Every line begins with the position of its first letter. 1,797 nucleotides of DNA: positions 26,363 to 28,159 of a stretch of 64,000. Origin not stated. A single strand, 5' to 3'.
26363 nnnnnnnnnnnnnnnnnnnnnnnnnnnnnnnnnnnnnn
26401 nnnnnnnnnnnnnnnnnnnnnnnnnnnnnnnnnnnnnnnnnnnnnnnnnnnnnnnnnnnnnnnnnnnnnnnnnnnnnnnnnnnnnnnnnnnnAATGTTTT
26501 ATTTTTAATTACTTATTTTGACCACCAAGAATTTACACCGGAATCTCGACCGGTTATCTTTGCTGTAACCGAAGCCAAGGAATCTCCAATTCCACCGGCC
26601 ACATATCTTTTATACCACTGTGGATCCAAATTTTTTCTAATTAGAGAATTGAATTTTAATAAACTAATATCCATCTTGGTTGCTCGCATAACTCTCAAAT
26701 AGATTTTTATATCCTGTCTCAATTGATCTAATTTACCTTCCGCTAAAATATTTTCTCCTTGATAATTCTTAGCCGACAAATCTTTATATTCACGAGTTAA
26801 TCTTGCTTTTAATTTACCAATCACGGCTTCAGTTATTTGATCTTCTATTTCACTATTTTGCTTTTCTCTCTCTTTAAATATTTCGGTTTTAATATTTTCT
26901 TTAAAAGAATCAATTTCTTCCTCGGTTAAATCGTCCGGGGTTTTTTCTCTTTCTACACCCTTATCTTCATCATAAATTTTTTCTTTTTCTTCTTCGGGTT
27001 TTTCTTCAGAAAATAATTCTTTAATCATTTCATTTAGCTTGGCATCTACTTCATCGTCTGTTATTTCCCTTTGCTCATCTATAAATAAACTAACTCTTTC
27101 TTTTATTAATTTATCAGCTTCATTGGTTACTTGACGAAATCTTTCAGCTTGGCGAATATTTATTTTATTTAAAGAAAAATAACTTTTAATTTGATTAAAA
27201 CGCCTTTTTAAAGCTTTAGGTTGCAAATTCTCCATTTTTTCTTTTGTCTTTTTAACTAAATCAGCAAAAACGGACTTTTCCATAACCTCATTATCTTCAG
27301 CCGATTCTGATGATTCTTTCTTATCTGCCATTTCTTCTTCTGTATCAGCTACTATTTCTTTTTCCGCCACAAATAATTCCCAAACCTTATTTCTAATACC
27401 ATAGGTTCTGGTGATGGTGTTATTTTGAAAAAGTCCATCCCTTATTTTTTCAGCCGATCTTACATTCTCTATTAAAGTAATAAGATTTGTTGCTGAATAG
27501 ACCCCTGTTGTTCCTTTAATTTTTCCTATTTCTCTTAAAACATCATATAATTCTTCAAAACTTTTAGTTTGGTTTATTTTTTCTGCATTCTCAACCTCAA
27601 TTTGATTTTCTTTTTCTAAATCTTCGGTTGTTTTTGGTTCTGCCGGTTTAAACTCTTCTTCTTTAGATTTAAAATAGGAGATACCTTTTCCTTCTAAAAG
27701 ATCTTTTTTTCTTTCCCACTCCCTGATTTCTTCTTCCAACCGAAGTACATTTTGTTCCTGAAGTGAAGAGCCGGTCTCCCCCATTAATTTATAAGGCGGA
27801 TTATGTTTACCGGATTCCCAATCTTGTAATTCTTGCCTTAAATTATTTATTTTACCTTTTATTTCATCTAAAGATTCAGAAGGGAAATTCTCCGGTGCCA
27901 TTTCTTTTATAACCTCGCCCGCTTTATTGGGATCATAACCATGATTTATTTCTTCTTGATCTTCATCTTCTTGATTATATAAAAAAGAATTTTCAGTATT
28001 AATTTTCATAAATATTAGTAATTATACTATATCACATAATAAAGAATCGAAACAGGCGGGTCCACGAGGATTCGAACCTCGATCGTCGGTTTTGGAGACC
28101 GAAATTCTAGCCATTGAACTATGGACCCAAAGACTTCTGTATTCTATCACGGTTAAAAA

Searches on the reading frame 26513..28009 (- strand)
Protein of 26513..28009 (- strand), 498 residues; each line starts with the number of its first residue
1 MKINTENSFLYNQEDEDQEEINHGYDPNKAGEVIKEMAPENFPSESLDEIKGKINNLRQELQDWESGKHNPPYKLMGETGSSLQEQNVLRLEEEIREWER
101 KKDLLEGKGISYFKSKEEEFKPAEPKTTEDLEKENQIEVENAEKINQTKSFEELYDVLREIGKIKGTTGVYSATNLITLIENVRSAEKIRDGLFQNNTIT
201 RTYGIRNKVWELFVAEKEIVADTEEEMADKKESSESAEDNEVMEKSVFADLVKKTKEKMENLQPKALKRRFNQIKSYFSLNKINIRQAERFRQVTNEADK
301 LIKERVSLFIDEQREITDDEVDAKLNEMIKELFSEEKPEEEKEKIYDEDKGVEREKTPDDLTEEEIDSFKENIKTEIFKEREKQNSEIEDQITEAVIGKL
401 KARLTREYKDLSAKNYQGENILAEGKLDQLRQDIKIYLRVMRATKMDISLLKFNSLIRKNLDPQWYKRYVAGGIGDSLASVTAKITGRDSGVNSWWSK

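Call 3: search_protein_families(library=pfam, proteins=[window:26513-28009:-], max_evalue=1)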
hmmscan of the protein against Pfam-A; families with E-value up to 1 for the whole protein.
window:26513-28009:- (498 aa): 0 families

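Call 29: search_protein_families(library=phrogs, proteins=[window:26513-28009:-], max_evalue=0.1)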
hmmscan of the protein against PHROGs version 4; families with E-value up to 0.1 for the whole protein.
window:26513-28009:- (498 aa): 1 family
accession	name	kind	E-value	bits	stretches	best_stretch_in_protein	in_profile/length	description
phrog_17301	-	unknown function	0.068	14.4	0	76-121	17-62/124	-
